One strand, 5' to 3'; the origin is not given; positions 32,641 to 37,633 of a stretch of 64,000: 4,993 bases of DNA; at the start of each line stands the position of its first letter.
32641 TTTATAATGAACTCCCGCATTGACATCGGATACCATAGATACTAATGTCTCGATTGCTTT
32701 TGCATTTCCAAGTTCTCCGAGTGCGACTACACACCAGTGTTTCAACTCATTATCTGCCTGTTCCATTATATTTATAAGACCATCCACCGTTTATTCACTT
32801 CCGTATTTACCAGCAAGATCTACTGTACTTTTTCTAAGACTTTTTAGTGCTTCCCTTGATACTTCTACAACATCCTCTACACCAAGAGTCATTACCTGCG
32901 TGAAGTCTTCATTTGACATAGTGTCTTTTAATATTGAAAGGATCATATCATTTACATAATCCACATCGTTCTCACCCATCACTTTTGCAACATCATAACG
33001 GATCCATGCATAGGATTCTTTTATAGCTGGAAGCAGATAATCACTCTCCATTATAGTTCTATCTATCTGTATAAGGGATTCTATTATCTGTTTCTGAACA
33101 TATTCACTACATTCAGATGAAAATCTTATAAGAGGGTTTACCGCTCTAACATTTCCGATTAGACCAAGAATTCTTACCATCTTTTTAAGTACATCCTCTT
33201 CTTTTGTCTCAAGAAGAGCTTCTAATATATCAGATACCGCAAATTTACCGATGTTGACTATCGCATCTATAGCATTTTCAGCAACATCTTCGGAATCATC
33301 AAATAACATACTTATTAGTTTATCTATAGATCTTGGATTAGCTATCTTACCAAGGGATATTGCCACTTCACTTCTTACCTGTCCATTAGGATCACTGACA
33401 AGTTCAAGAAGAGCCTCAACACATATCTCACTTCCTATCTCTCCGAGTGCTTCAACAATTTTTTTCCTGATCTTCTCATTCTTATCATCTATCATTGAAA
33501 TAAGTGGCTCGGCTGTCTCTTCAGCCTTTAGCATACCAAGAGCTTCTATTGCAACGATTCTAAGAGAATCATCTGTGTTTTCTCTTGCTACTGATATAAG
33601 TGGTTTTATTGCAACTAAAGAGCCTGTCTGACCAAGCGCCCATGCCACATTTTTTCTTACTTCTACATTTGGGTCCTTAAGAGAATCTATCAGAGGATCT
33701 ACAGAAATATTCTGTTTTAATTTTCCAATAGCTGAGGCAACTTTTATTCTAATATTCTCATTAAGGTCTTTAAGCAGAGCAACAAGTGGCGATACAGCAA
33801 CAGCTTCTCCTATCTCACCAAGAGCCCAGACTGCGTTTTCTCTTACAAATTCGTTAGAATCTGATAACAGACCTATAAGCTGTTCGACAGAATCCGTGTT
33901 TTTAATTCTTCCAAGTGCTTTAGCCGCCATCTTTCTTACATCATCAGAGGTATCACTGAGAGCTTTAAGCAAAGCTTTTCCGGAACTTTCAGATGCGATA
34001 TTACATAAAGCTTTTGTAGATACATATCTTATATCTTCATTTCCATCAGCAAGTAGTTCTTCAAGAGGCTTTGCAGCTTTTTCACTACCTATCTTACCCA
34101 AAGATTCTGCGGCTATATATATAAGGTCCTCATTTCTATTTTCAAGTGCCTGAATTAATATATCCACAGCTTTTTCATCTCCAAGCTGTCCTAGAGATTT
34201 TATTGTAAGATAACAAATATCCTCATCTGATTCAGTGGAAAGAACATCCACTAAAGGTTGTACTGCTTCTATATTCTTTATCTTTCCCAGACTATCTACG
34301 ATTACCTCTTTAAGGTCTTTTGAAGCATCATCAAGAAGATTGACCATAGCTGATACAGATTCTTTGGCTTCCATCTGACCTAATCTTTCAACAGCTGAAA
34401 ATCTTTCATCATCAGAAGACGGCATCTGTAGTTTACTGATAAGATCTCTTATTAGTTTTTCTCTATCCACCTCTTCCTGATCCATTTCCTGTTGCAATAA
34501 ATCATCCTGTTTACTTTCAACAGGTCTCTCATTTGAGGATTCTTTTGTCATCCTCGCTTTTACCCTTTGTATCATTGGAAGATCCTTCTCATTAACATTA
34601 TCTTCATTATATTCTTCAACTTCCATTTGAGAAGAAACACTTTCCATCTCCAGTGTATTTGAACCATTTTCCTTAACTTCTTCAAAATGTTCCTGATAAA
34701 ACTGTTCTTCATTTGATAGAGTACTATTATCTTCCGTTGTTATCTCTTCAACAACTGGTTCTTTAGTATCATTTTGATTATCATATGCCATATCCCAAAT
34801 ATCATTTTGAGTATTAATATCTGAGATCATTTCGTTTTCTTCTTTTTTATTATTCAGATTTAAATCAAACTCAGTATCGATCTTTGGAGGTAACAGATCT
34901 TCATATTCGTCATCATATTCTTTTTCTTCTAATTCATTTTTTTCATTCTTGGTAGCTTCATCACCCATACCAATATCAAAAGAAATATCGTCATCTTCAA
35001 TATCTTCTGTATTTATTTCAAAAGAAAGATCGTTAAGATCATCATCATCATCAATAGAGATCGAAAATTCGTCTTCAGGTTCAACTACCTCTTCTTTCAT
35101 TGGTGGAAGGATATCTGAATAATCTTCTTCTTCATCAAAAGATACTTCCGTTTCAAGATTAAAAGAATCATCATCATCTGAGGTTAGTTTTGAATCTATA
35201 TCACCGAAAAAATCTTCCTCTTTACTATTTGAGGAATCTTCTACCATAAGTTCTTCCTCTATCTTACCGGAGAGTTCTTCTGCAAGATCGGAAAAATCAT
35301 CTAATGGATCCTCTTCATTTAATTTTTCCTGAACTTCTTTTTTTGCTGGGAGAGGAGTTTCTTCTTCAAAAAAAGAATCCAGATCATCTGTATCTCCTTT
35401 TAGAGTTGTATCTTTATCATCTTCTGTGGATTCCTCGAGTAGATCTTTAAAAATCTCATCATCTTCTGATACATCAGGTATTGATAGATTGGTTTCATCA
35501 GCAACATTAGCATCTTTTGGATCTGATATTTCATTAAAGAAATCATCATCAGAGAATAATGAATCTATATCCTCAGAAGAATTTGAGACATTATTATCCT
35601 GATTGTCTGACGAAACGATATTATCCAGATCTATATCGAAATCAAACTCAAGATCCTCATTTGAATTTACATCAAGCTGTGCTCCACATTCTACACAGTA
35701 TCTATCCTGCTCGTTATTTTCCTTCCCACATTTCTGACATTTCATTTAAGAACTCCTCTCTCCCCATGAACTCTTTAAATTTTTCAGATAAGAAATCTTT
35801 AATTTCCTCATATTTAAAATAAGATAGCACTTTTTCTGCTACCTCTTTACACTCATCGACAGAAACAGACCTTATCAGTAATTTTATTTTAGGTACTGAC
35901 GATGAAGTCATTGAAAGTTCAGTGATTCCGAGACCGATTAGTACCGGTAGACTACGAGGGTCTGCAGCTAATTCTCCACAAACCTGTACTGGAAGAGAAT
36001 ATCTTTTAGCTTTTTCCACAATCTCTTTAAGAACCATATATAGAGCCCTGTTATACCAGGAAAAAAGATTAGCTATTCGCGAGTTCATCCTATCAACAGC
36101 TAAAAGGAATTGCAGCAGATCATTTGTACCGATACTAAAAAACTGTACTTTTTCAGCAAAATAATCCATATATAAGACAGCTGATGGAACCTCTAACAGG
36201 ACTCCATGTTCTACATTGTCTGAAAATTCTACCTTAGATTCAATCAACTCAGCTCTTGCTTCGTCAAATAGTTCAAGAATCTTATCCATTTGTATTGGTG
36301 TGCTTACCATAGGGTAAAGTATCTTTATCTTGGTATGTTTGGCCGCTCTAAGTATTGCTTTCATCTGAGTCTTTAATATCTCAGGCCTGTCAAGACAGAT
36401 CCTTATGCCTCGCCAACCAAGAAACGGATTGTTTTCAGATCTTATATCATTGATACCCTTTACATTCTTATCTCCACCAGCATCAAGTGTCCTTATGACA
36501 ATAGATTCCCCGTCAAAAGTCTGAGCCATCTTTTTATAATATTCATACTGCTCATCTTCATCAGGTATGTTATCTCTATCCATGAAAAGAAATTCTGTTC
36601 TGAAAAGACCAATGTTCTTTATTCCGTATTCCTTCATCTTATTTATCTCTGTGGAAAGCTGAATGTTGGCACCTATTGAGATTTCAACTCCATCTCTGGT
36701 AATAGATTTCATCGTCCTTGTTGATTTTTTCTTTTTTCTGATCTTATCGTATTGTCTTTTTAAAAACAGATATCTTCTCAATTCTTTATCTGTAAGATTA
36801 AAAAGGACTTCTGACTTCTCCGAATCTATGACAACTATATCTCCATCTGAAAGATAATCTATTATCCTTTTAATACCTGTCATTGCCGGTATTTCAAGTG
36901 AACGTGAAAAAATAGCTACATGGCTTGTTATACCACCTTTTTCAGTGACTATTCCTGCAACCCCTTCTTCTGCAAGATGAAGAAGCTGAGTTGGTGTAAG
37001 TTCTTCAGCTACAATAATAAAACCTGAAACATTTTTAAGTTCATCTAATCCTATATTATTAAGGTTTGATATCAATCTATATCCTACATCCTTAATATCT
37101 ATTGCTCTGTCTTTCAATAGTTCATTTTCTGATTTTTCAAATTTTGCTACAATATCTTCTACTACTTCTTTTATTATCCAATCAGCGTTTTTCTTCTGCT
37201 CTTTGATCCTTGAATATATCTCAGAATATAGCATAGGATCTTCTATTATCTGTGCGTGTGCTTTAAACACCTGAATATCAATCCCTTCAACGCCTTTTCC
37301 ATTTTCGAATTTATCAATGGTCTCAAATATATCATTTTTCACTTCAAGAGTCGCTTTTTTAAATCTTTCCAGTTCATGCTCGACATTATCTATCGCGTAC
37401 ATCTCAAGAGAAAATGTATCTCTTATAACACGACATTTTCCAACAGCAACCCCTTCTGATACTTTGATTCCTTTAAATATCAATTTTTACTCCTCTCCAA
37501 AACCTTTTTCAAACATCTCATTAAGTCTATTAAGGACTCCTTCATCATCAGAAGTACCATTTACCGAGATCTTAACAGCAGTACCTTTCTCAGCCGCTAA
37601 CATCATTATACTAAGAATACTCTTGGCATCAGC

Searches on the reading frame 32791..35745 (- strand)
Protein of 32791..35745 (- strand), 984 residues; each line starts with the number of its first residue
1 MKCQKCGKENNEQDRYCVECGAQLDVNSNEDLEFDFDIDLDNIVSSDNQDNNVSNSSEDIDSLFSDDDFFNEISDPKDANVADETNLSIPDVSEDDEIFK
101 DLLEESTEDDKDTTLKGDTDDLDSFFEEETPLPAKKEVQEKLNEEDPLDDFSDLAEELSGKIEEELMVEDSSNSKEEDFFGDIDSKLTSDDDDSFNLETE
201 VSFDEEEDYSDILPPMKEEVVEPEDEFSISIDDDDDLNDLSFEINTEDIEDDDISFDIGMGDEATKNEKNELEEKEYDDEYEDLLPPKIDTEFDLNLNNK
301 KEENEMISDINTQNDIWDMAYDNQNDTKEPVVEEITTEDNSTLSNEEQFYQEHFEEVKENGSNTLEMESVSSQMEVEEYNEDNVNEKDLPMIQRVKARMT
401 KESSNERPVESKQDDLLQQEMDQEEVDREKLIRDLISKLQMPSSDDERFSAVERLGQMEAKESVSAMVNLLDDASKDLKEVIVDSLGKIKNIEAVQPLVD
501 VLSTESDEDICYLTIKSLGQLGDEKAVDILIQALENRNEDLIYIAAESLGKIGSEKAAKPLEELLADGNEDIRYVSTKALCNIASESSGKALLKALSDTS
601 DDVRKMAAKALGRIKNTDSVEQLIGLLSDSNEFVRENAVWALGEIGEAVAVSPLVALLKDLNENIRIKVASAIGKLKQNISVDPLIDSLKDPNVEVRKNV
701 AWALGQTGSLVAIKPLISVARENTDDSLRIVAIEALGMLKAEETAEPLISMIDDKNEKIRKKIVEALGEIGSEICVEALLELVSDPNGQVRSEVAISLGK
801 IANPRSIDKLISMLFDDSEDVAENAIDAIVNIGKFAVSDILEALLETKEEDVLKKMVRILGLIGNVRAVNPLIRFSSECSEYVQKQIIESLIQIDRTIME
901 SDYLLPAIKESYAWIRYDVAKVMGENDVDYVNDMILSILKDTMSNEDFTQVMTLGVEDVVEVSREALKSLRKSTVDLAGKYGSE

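Call 23: search_protein_families(library=pfam, proteins=[window:32794-35745:-], max_evalue=0.001)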
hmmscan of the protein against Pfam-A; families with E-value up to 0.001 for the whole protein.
window:32794-35745:- (984 aa): 11 families
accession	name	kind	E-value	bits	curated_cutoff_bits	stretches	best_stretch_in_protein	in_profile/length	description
PF13646.12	HEAT_2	-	3.3e-93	306.6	27.7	8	590-660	2-73/88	HEAT repeats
PF03130.22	HEAT_PBS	-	9.9e-53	171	20.9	1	634-660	1-27/27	PBS lyase HEAT-like repeat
PF02985.28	HEAT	-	2.8e-43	142.2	23.5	2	621-647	3-29/31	HEAT repeat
PF00514.29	Arm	-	7.7e-28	96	20.6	0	682-705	14-37/41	Armadillo/beta-catenin-like repeat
PF13513.12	HEAT_EZ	-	1.9e-24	86.1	27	1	619-645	29-55/55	HEAT-like repeat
PF12717.13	Cnd1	-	6.6e-12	46.2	26.4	1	590-661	24-100/162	non-SMC mitotic condensation complex subunit 1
PF11838.14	ERAP1_C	-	3.7e-08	33.6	38.2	0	569-645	165-242/318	ERAP1-like C-terminal domain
PF24492.1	HEAT_ECM29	-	1.1e-06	29.4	27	0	586-628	111-153/160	Proteasome adapter and scaffold protein ECM29, HEAT-repeat domain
PF13240.11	Zn_Ribbon_1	-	6e-05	23.1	25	1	2-24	1-23/23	zinc-ribbon domain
PF21581.3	SCD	-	9.7e-05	23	27.5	0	594-619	37-62/75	Stromalin conservative domain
PF14666.11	RICTOR_M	-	0.00043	20.4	27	0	497-551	48-102/104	Rapamycin-insensitive companion of mTOR, middle domain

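Call 54: find_encoding_contigs(protein=window:32791-35745:-, flank=10000, max_places=10)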
Protein window:32791-35745:- (984 aa): no gene with exactly this product is on record in the collection.

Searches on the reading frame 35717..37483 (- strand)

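Call 23: search_protein_families(library=pfam, proteins=[window:35717-37483:-], max_evalue=0.001)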
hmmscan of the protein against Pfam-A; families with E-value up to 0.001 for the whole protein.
window:35717-37483:- (589 aa): 3 families
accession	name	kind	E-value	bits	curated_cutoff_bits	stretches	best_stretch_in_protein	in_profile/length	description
PF02896.24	PEP-utilizers_C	-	6.7e-100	334.5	22.8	1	250-540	2-291/293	PEP-utilising enzyme, PEP-binding domain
PF05524.18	PEP-utilisers_N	-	3.1e-24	85.9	24.4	1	4-126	1-121/121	PEP-utilising enzyme, N-terminal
PF00391.29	PEP-utilizers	-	1.3e-18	66.8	23.1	1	154-222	4-70/72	PEP-utilising enzyme, mobile domain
